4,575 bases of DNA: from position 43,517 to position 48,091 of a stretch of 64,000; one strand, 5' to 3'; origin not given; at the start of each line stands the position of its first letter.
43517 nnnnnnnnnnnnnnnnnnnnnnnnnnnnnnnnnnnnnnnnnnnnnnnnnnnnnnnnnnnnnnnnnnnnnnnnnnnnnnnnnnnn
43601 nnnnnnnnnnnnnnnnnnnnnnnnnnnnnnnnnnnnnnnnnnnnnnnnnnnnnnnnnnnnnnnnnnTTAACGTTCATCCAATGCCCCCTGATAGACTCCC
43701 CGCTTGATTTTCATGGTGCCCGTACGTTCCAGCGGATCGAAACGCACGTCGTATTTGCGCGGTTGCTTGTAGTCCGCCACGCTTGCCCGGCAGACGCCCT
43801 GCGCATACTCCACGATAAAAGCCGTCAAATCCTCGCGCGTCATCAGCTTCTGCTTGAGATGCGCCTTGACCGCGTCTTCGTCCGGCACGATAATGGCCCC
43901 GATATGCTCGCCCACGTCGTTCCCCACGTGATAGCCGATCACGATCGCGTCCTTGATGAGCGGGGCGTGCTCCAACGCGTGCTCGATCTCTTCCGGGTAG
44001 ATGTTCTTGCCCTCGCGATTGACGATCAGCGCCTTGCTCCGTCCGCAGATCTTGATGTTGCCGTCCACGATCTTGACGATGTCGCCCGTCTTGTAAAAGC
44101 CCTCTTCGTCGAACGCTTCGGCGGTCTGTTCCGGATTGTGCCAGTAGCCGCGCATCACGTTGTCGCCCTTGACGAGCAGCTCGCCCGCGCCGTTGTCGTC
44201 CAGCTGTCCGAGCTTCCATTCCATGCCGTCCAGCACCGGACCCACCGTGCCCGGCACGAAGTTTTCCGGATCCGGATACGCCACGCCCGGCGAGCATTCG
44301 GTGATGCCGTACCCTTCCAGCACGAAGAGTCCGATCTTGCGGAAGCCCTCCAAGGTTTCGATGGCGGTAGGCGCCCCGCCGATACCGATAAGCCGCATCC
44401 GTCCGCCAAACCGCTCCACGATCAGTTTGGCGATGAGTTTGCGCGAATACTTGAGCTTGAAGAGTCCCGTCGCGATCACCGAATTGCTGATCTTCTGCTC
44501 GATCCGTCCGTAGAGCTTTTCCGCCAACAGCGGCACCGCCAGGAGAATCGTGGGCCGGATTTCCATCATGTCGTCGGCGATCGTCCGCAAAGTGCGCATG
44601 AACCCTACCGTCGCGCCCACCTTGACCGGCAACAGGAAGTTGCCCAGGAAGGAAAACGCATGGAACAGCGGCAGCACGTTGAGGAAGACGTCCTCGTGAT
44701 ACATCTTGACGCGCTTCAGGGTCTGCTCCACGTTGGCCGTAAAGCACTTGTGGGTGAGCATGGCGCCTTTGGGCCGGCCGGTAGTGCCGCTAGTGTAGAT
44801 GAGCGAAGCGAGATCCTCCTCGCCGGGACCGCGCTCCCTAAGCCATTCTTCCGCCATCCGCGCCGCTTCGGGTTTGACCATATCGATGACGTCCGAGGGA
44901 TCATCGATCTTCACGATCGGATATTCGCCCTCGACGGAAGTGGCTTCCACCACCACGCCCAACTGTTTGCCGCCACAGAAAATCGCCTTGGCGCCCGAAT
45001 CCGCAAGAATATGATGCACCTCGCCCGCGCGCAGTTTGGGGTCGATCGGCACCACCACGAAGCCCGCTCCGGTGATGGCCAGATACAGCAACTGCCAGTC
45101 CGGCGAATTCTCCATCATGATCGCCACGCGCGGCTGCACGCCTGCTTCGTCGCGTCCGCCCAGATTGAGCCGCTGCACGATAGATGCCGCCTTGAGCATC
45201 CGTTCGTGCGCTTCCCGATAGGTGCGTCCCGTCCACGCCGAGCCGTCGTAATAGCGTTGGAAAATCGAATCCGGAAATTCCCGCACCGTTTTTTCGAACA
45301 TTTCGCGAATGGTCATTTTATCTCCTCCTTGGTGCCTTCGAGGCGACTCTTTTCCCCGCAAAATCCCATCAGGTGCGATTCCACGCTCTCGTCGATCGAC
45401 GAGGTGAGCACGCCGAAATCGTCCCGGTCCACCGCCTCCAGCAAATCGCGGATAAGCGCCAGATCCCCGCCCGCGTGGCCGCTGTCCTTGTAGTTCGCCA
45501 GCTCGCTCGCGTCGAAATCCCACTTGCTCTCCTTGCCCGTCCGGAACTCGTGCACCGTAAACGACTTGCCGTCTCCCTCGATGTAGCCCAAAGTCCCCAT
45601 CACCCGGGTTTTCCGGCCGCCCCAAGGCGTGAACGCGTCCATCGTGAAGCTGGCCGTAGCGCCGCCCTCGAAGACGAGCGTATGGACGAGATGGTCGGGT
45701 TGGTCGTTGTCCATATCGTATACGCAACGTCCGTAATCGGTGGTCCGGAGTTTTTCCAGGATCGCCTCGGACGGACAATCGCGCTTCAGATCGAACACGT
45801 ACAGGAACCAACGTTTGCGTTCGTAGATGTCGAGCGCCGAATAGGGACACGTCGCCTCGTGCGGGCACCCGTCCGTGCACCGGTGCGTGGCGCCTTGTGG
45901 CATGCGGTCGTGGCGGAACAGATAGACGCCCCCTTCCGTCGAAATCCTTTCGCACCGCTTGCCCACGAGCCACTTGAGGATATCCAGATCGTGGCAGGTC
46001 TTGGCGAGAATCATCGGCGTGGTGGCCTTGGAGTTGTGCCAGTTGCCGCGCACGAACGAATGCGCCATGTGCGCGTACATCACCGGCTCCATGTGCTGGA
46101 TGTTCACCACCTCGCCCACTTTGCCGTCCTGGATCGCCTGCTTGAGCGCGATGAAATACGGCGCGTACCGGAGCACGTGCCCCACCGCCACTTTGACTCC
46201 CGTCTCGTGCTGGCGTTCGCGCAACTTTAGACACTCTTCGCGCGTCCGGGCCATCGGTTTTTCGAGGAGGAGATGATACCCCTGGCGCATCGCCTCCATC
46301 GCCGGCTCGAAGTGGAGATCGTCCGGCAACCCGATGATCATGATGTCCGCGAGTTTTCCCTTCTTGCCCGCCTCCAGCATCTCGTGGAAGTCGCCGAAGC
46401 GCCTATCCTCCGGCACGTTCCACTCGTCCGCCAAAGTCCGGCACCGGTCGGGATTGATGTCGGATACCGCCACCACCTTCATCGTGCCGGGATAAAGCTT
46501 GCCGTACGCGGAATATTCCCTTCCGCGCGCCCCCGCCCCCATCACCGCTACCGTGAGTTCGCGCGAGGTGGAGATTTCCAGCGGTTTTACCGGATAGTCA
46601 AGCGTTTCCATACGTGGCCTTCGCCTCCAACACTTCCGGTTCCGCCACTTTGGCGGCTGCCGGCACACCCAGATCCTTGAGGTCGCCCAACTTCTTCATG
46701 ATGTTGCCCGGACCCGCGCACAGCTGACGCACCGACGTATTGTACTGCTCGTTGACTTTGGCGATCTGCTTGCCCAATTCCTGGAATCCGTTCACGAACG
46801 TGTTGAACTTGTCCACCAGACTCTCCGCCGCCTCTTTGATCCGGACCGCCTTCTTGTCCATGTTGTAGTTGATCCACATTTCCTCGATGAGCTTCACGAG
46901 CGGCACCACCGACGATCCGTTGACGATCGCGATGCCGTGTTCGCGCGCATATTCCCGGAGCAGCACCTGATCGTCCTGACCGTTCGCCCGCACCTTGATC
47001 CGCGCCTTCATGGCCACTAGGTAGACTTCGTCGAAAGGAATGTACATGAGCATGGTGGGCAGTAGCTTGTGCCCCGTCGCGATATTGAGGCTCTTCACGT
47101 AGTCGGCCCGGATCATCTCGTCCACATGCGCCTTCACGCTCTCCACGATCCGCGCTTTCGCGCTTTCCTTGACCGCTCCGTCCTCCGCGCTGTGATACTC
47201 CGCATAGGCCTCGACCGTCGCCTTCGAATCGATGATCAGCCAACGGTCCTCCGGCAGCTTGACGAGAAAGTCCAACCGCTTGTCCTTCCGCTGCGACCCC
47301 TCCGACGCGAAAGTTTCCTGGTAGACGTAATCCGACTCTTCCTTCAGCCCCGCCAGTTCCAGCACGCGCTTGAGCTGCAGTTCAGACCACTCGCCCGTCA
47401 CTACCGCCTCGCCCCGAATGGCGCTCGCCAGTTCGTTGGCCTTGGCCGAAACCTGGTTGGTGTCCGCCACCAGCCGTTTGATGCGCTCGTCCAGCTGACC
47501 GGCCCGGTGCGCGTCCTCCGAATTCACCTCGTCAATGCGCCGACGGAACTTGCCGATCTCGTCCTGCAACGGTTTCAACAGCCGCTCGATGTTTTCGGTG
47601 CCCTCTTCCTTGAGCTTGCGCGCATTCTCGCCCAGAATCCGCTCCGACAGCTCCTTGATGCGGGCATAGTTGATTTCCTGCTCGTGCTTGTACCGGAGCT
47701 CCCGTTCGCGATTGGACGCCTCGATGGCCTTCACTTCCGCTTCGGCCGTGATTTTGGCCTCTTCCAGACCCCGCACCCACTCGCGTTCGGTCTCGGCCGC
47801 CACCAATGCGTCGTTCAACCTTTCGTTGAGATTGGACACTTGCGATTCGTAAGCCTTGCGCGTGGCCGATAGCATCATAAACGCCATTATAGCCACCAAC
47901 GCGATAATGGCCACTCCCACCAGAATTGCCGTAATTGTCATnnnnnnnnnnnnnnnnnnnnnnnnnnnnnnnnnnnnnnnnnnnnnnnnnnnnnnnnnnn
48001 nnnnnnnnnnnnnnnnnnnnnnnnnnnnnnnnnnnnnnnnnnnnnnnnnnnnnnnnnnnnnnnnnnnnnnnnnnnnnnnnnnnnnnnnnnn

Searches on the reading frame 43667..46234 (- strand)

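Call 25: search_protein_families(library=pfam, proteins=[window:43667-46234:-], max_evalue=0.001)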
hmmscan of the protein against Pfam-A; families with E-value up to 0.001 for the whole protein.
window:43667-46234:- (855 aa): 2 families
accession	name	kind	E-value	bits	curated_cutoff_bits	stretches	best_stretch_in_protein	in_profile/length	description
PF00501.34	AMP-binding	-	1.9e-73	247.9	29.9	1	313-698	1-384/384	AMP-binding enzyme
PF13193.12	AMP-binding_C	-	0.00053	21.3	24.5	0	749-840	1-74/76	AMP-binding enzyme C-terminal domain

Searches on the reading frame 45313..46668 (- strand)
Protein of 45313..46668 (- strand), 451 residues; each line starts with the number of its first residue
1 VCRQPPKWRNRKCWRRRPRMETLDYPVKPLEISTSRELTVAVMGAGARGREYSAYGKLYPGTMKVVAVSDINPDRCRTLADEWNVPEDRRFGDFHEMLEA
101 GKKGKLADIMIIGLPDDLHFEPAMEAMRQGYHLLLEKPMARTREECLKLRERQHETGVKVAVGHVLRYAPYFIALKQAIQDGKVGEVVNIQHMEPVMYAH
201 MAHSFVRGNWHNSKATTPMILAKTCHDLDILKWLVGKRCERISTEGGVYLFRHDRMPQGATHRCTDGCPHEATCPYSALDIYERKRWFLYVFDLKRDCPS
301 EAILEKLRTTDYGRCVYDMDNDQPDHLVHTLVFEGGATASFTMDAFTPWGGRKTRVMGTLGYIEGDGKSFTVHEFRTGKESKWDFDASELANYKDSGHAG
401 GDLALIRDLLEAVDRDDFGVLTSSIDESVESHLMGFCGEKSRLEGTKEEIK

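Call 25: search_protein_families(library=pfam, proteins=[window:45313-46668:-], max_evalue=0.001)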
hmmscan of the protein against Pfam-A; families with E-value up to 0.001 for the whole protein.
window:45313-46668:- (451 aa): 3 families
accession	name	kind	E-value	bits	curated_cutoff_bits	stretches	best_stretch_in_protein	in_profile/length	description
PF01408.29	GFO_IDH_MocA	-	5.6e-18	66.2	24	1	39-164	2-120/120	Oxidoreductase family, NAD-binding Rossmann fold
PF22725.1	GFO_IDH_MocA_C3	-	2e-10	41.2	27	1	173-247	2-73/124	GFO/IDH/MocA C-terminal domain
PF02894.22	GFO_IDH_MocA_C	-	1.6e-08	35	22.9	1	176-237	1-60/218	Oxidoreductase family, C-terminal alpha/beta domain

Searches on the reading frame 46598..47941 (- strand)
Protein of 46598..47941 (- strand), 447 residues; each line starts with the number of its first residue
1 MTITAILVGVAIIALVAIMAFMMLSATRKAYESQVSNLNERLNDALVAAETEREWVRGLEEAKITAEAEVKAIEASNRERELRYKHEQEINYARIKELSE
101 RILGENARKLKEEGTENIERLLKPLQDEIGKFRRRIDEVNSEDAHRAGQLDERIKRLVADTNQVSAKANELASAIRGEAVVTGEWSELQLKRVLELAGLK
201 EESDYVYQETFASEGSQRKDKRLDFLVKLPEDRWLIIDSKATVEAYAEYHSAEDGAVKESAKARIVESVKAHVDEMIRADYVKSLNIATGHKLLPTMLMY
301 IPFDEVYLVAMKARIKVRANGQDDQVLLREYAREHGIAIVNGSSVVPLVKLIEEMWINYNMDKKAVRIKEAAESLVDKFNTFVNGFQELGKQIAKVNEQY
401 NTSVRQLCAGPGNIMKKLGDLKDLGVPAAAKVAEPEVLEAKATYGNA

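Call 25: search_protein_families(library=pfam, proteins=[window:46598-47941:-], max_evalue=0.001)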
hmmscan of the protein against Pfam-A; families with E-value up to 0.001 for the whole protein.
window:46598-47941:- (447 aa): 1 family
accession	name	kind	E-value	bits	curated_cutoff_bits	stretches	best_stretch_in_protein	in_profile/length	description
PF02646.22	RmuC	-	9.9e-63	212.4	26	1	116-429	1-289/291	RmuC family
